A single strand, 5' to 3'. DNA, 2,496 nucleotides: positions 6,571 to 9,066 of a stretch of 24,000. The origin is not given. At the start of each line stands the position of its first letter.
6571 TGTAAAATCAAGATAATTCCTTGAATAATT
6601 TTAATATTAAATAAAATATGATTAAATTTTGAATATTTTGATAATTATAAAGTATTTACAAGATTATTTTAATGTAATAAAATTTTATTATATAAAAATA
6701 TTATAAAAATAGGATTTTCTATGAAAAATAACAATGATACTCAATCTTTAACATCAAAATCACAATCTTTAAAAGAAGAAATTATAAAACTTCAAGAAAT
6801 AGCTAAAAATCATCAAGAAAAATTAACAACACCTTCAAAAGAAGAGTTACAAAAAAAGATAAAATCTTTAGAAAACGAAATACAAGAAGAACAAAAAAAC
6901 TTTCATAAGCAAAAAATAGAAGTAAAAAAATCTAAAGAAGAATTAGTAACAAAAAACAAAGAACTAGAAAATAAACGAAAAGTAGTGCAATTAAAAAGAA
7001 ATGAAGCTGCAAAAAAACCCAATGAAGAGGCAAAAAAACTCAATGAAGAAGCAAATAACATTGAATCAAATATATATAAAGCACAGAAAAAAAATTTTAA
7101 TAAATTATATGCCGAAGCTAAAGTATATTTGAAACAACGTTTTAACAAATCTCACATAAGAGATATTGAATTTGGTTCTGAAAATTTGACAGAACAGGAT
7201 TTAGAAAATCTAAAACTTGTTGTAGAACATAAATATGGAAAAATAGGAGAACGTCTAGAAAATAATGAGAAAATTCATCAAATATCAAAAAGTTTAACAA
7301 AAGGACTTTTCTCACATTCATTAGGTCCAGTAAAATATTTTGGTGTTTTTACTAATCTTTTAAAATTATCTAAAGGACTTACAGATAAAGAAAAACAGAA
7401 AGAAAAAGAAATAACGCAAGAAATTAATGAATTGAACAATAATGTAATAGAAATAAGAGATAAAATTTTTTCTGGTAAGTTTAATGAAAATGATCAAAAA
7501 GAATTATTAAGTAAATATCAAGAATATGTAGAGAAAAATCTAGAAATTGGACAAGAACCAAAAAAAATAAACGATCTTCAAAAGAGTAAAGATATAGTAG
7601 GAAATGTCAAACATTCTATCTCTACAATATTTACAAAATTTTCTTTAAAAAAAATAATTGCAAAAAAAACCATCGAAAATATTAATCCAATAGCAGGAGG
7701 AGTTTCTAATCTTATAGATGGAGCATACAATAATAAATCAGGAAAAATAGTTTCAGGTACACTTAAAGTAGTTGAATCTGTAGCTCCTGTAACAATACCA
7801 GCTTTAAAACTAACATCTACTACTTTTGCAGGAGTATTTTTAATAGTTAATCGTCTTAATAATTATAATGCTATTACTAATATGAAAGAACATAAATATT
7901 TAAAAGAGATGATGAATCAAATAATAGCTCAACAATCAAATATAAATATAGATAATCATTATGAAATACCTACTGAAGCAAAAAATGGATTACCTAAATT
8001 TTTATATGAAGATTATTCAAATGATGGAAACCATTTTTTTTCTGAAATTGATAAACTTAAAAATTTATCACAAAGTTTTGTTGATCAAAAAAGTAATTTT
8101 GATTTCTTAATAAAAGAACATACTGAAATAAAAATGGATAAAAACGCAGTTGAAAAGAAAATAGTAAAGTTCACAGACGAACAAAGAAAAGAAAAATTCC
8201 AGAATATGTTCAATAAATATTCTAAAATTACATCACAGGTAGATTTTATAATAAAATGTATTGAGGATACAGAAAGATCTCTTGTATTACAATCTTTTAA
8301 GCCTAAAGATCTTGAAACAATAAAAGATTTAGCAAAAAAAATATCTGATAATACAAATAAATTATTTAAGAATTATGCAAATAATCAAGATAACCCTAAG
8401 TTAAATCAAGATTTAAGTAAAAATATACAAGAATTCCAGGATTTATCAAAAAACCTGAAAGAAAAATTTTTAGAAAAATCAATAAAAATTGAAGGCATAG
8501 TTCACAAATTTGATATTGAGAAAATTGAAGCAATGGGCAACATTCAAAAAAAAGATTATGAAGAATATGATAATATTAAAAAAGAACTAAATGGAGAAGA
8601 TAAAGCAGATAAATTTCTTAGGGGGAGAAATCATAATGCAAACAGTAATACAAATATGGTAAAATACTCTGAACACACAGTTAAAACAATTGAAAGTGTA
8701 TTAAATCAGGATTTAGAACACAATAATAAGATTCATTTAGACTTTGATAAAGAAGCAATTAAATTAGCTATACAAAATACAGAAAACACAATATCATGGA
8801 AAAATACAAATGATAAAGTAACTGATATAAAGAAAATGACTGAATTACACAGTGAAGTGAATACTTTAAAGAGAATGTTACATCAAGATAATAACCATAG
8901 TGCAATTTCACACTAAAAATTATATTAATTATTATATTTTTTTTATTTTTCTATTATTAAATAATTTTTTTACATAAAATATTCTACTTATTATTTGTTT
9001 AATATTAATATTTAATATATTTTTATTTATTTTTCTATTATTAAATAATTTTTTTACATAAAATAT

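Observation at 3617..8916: Tandem pair of giant orphan coiled-coil proteins with internal hydrophobic segments: candidate lineage-specific host-interaction or membrane module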

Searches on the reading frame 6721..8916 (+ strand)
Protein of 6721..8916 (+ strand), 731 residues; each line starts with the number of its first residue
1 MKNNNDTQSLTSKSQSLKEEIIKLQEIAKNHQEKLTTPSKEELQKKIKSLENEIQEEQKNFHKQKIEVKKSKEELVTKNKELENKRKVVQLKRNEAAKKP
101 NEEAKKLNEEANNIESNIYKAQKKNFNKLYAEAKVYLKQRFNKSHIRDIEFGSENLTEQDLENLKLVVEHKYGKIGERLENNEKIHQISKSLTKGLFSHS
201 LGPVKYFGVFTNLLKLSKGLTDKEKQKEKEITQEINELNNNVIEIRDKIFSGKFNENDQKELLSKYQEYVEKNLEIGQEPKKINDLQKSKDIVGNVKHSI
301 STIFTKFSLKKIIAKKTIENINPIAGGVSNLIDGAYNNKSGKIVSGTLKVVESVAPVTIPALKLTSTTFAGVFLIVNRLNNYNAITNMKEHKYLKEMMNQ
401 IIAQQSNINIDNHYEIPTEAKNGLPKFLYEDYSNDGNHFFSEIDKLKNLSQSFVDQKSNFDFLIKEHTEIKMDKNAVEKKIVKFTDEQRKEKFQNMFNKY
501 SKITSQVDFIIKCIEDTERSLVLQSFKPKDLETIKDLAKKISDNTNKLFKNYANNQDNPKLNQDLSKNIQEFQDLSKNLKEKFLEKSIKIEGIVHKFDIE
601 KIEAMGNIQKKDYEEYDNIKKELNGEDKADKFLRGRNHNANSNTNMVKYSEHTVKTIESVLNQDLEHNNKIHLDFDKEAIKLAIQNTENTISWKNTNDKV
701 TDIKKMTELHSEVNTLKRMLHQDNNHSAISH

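Call 5: search_protein_families(library=pfam, proteins=[window:6721-8916:+], max_evalue=0.01)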
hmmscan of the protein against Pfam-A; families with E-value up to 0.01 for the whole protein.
window:6721-8916:+ (731 aa): 0 families

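Call 6: search_protein_families(library=ncbifam, proteins=[window:6721-8916:+], max_evalue=0.01)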
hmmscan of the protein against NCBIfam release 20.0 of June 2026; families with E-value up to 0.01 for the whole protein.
window:6721-8916:+ (731 aa): 0 families

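Call 9: find_homologous_proteins(query=window:6721-8913:+)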
Query window:6721-8913:+ (731 aa): 1 proteins with E <= 0.001 among 8000 candidates.
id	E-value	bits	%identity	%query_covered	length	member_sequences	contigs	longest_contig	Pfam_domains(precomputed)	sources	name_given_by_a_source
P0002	0.0e+0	1533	100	100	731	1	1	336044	-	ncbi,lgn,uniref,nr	ncbi:coiled-coil domain-containing protein [Lyticum sinuosum]|uniref:Uncharacterized protein n=1 Tax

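Call 21: search_solved_structures(query=window:6721-8913:+, max_evalue=1)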
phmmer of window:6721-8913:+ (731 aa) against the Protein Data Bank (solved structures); distinct sequences matched with E-value up to 1: 0.

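Call 35: predict_structure(protein=window:6721-8913:+)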
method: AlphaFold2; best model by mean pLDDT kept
length: 731 residues; sequences in the alignment: 1
mean_pLDDT: 42.2   pTM: 0.23
mean pLDDT of the five models: 42.2, 40.0, 39.6, 38.3, 36.4
residues with pLDDT >= 90: 0; 70-90: 30; 50-70: 126; < 50: 575
segments of 3 or more residues with pLDDT < 50: 1-11, 64-69, 125-256, 258-260, 265-528, 578-616, 634-731
pLDDT, mean of each block of 10 residues (from residue 1): 39 56 62 54 69 61 51 55 67 74 78 63 47 41 36 38 38 35 32 30 34 35 44 43 39 43 46 38 37 34 31 32 36 38 38 34 36 39 37 41 34 33 34 32 34 34 36 34 41 44 41 38 41 56 55 53 54 50 37 27 32 48 54 43 31 32 33 33 35 38 43 43 33 29
secondary structure, 60 per line:
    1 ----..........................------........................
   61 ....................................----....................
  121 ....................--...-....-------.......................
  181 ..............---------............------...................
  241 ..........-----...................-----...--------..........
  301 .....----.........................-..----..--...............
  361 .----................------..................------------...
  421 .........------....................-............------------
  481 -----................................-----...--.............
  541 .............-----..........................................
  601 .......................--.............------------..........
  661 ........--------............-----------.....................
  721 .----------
elements in order (helices of 4 or more, strands of 3 or more residues): H5-30 H37-96 H101-140 H147-150 H158-194 H204-215 H222-250 H256-274 H291-305 H310-334 H346-361 H366-381 H388-405 H418-429 H436-455 H457-468 H486-517 H528-553 H559-623 H626-638 H651-668 H677-688 H700-721
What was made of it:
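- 6742..7104 (+): ORF2 aa 8-128. The N-terminal region with true heptad-pattern windows (aa 8-37, 41-70, 101-128). It includes the 21-bp x3 repeat at 6993-7059. AF2 helices here have pLDDT up to 78 (call 35).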

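Call 37: search_protein_families(library=pfam, proteins=[window:6721-8913:+], max_evalue=10)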
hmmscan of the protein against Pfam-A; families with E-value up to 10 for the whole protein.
window:6721-8913:+ (731 aa): 3 families
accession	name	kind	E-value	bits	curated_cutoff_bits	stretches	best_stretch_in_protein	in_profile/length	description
PF09317.16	ACDH_C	-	0.2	11.7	25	1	220-323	170-270/284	Acyl-CoA dehydrogenase, C-terminal, bacterial type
PF12578.13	3-PAP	-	0.41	10.9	23.3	1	698-726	101-129/132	Myotubularin-associated protein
PF00435.27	Spectrin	-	2.2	9.2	29.9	2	210-249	57-96/105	Spectrin repeat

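Call 38: search_protein_families(library=phrogs, proteins=[window:6721-8913:+], max_evalue=1)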
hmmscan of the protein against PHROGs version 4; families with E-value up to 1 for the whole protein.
window:6721-8913:+ (731 aa): 1 family
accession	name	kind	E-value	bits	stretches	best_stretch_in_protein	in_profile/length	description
phrog_27621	-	unknown function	0.3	12.5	1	602-628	28-54/55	-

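Call 40: find_encoding_contigs(protein=window:6721-8913:+, flank=10000, max_places=6)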
Protein window:6721-8913:+ (731 aa): 1 contig read that carries it; 1 place shown.
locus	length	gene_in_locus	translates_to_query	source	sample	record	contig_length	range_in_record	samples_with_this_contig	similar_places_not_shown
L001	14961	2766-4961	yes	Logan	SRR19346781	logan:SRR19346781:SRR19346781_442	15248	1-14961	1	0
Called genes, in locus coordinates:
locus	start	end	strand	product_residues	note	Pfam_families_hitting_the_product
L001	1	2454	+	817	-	?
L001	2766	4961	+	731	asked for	-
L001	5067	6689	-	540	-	-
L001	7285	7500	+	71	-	PF01783:Ribosomal_L32p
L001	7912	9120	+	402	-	PF02504:FA_synthesis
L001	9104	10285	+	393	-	PF08545:ACP_syn_III, PF08541:ACP_syn_III_C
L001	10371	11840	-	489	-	PF00474:SSF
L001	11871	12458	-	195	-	PF02556:SecB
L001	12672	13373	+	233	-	PF04280:Tim44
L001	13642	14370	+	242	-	-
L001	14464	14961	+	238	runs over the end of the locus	-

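Call 57: find_homologous_proteins(query=window:7108-8913:+, max_evalue=1)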
Query window:7108-8913:+ (602 aa): 1 proteins with E <= 1 among 8000 candidates.
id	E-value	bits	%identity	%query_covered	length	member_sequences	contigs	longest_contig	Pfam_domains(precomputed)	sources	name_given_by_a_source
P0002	0.0e+0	1283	100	100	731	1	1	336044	-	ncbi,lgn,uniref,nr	ncbi:coiled-coil domain-containing protein [Lyticum sinuosum]|uniref:Uncharacterized protein n=1 Tax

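Call 59: find_related_loci(query=window:6721-8913:+, collection=metagenome_contigs, flank=5000)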
Query window:6721-8913:+ (731 aa) in metagenome_contigs; peptide patterns used: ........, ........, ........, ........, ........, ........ (x = any residue, [..] = any of these).
367 stretches matched a pattern, but none encodes a relative of the query by tblastn (E <= 1e-3).

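Call 75: search_dna_similar(query=window:6721-8913:+, collection=plasmids, mode=protein, max_evalue=0.01, max_rows=10)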
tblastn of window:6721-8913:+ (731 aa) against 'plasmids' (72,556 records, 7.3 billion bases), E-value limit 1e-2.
No match.

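Call 77: search_dna_similar(query=window:6721-8913:+, collection=phages, mode=protein, max_evalue=0.01, max_rows=10)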
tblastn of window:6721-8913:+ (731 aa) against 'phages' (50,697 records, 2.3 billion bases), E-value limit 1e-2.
No match.

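Call 78: search_protein_families(library=padloc, proteins=[window:6721-8913:+], max_evalue=1)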
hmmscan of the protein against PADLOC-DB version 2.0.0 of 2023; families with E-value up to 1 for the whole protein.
window:6721-8913:+ (731 aa): 1 family
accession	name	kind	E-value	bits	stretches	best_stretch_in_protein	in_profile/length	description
PDLC02969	SP_VI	-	0.027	12.9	1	14-69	3-58/77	-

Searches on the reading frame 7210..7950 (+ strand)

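Call 69: search_protein_families(library=pfam, proteins=[window:7210-7950:+], max_evalue=10)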
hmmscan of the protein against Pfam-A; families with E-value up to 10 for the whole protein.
window:7210-7950:+ (247 aa): 4 families
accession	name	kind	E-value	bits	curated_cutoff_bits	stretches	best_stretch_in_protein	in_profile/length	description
PF09317.16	ACDH_C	-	0.016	15.3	25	1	57-161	170-271/284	Acyl-CoA dehydrogenase, C-terminal, bacterial type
PF18003.7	DUF3823_C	-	0.053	14.6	27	1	135-219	10-96/103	Domain of unknown function (DUF3823_C)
PF04353.18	Rsd_AlgQ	-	0.058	13.8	35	1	43-102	69-127/150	Regulator of RNA polymerase sigma(70) subunit, Rsd/AlgQ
PF10303.14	DUF2408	-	0.41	11.7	25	1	48-144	13-110/130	Protein of unknown function (DUF2408)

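Call 70: search_protein_families(library=ncbifam, proteins=[window:7210-7950:+], max_evalue=10)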
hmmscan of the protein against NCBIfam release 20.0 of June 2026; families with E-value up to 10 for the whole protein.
window:7210-7950:+ (247 aa): 1 family
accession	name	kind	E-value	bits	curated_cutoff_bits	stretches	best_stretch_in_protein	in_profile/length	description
NF005006.0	PRK06397.1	equivalog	0.78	9.9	126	1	57-148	15-96/111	V-type ATP synthase subunit H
